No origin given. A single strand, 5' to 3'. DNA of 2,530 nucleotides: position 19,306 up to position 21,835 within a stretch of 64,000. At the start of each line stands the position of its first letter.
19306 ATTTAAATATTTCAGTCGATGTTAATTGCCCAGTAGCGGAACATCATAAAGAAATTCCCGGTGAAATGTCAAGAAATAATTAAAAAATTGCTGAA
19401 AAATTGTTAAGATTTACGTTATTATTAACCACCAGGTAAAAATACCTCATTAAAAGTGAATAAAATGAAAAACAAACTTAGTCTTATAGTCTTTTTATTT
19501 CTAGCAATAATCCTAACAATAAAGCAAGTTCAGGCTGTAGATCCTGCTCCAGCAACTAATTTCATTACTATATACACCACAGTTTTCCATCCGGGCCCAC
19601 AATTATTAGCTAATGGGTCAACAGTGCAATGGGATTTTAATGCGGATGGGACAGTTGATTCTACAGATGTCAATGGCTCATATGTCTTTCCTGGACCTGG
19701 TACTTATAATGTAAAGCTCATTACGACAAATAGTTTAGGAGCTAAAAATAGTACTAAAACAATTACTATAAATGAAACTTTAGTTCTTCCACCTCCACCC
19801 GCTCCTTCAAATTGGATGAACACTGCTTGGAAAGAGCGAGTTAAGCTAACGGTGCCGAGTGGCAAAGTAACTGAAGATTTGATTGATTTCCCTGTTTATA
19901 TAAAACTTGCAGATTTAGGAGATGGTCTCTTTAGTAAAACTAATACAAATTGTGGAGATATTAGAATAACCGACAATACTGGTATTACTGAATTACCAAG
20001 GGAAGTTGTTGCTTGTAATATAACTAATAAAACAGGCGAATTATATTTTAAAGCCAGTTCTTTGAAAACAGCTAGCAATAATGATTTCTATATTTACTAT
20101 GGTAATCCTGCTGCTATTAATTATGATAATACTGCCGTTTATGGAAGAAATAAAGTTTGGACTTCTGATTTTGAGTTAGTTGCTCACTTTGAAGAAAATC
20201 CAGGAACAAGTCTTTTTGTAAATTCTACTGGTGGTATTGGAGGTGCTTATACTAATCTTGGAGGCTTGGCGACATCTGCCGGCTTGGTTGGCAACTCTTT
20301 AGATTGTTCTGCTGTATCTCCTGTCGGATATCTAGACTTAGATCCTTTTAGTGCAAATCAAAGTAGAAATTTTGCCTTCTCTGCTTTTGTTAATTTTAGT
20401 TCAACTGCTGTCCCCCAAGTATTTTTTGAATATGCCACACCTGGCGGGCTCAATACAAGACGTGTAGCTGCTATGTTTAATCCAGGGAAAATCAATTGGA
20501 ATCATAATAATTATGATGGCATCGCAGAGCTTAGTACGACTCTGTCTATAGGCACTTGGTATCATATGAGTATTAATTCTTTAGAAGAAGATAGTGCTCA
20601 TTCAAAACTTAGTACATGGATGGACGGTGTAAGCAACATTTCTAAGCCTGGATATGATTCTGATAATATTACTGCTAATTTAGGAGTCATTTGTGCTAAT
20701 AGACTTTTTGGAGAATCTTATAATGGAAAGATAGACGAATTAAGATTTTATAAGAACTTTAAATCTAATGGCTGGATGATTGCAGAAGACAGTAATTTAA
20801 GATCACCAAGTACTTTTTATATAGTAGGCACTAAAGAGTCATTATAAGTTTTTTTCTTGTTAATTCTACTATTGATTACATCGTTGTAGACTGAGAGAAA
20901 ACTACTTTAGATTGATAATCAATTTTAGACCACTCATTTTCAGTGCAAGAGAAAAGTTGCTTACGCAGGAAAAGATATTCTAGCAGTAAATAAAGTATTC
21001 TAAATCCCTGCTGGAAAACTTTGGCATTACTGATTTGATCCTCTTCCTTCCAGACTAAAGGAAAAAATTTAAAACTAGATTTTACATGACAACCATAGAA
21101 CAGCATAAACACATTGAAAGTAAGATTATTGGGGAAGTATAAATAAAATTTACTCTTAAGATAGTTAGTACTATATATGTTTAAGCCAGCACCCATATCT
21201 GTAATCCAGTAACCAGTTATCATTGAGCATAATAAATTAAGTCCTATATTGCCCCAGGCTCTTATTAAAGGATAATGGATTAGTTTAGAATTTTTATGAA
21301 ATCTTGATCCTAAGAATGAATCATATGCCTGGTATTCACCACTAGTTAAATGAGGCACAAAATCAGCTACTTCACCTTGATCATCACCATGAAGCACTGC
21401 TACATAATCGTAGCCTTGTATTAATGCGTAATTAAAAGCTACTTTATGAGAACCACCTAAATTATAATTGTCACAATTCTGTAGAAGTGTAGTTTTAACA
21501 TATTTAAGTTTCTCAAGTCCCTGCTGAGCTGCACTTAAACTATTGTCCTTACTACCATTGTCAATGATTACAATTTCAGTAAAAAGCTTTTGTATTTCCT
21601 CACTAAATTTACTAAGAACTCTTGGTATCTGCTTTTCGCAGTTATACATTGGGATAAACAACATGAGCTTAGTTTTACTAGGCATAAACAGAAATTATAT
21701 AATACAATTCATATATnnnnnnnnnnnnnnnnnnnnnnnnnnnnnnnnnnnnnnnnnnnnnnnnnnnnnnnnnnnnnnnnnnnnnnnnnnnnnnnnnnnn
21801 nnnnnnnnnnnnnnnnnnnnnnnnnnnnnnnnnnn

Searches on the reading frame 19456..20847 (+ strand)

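Call 26: search_protein_families(library=pfam, proteins=[window:19456-20847:+], max_evalue=0.001)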
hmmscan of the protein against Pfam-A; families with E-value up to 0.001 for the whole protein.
window:19456-20847:+ (463 aa): 4 families
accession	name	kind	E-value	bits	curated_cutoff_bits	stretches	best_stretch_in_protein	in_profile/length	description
PF18911.6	PKD_4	-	1.6e-08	34.9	27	1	56-105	36-83/85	PKD domain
PF10102.14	DUF2341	-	1.9e-08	35.1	23.4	1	165-248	1-71/84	Domain of unknown function (DUF2341)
PF13385.13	Laminin_G_3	-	2.6e-06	28.1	27.6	1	292-434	6-143/151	Concanavalin A-like lectin/glucanases superfamily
PF00801.26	PKD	-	3.8e-05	24.1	23.5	1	56-104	31-79/80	PKD domain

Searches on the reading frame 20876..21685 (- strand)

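Call 26: search_protein_families(library=pfam, proteins=[window:20876-21685:-], max_evalue=0.001)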
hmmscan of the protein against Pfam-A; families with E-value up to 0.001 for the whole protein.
window:20876-21685:- (269 aa): 1 family
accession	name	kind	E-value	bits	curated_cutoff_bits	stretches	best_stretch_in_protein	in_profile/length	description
PF00535.33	Glycos_transf_2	-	3.4e-11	43.8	23.3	1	10-176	3-164/168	Glycosyl transferase family 2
